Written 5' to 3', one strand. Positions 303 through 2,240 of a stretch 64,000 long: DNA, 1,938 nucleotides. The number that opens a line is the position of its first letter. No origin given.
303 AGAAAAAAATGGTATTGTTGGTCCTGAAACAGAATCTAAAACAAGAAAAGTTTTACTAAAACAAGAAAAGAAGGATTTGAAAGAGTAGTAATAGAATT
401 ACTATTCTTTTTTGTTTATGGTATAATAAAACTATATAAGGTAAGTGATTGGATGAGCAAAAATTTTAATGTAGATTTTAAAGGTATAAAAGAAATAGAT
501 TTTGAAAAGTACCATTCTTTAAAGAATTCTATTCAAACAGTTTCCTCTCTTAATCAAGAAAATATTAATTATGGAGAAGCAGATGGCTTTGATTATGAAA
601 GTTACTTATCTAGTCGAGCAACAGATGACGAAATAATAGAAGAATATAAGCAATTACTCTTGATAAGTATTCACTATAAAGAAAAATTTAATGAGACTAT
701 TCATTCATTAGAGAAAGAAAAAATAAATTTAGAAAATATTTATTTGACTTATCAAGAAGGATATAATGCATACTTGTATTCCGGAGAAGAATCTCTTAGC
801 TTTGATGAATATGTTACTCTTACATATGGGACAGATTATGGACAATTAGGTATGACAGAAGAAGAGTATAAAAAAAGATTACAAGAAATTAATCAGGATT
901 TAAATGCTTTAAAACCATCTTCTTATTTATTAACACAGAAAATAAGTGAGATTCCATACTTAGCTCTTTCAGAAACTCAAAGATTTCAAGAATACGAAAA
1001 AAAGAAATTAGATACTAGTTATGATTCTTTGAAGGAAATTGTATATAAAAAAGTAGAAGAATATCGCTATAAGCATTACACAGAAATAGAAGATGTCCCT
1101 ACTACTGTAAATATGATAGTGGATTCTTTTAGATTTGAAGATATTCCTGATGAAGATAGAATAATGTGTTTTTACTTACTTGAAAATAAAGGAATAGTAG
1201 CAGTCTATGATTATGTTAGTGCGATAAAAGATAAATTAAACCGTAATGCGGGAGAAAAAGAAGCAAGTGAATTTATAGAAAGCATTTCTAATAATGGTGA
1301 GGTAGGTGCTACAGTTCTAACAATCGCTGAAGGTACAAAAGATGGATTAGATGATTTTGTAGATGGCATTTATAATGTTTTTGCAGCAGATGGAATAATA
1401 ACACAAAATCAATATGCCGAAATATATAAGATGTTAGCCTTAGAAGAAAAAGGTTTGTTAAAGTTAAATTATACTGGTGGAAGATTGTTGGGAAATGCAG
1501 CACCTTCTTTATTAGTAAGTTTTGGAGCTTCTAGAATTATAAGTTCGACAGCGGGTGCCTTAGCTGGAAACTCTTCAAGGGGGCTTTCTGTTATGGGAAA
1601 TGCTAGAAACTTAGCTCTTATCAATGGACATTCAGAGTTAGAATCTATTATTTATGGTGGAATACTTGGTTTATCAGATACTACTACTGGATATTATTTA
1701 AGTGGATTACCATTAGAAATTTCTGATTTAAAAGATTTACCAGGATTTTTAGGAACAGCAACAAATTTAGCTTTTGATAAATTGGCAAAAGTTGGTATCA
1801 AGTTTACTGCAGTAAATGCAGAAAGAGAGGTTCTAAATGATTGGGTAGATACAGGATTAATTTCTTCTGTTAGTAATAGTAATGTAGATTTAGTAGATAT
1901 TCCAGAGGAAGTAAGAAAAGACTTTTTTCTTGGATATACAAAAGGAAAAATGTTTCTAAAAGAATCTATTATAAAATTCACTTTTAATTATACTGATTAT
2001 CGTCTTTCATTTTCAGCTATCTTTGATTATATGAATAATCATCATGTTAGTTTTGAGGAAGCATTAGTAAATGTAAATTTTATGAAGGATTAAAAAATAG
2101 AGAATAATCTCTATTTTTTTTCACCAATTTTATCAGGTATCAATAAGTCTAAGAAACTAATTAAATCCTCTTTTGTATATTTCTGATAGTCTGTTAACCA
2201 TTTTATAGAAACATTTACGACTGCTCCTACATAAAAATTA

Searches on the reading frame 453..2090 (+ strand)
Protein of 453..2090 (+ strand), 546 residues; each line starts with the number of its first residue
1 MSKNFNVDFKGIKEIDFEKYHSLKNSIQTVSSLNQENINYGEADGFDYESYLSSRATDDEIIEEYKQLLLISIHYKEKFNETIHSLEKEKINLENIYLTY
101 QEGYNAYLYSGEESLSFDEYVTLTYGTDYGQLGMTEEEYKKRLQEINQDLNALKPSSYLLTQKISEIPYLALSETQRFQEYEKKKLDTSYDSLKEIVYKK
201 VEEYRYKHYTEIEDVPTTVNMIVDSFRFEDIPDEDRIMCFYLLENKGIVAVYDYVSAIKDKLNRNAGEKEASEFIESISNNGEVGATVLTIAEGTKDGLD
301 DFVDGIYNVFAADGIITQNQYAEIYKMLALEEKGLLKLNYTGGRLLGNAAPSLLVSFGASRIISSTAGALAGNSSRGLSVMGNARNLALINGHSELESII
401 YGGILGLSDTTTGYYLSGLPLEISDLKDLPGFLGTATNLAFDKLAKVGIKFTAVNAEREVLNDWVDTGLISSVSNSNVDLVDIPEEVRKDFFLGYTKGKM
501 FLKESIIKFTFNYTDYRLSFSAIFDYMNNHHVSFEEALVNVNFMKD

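Call 64: search_protein_families(library=pfam, alignment_id=A5, max_evalue=0.00001)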
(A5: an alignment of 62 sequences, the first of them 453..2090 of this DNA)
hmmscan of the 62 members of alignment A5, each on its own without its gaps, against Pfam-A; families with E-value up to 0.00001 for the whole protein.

A. member 1, window:453-2090:+ (546 aa): 0 families

B. families by the number of members that match (of 62 scanned): 77 families (the first 25 are shown)
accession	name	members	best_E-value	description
PF01381.28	HTH_3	4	2.2e-17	Helix-turn-helix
PF12844.13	HTH_19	4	7.5e-14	Helix-turn-helix domain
PF00005.33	ABC_tran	3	1e-33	ABC transporter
PF13560.12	HTH_31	3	6.7e-11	Helix-turn-helix domain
PF03062.24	MBOAT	2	8e-30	MBOAT, membrane-bound O-acyltransferase family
PF13673.13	Acetyltransf_10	2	2e-12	Acetyltransferase (GNAT) domain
PF14278.11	TetR_C_8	2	2.1e-09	Transcriptional regulator C-terminal region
PF13508.13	Acetyltransf_7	2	2.3e-09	Acetyltransferase (GNAT) domain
PF00583.31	Acetyltransf_1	2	6.3e-08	Acetyltransferase (GNAT) family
PF09903.14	DUF2130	1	3.9e-92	Uncharacterized protein conserved in bacteria (DUF2130)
PF12002.13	MgsA_C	1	1.2e-66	MgsA AAA+ ATPase C terminal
PF00501.34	AMP-binding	1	2.4e-66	AMP-binding enzyme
PF03176.21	MMPL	1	3e-55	MMPL family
PF09587.15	PGA_cap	1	1.5e-54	Bacterial capsule synthesis protein PGA_cap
PF02737.24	3HCDH_N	1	2.8e-52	3-hydroxyacyl-CoA dehydrogenase, NAD binding domain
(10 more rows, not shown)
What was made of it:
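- Closest known: 'House-cleaning' nucleotide hydrolases. Same: A Ham1-like gene lies elsewhere in the window (call 64).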
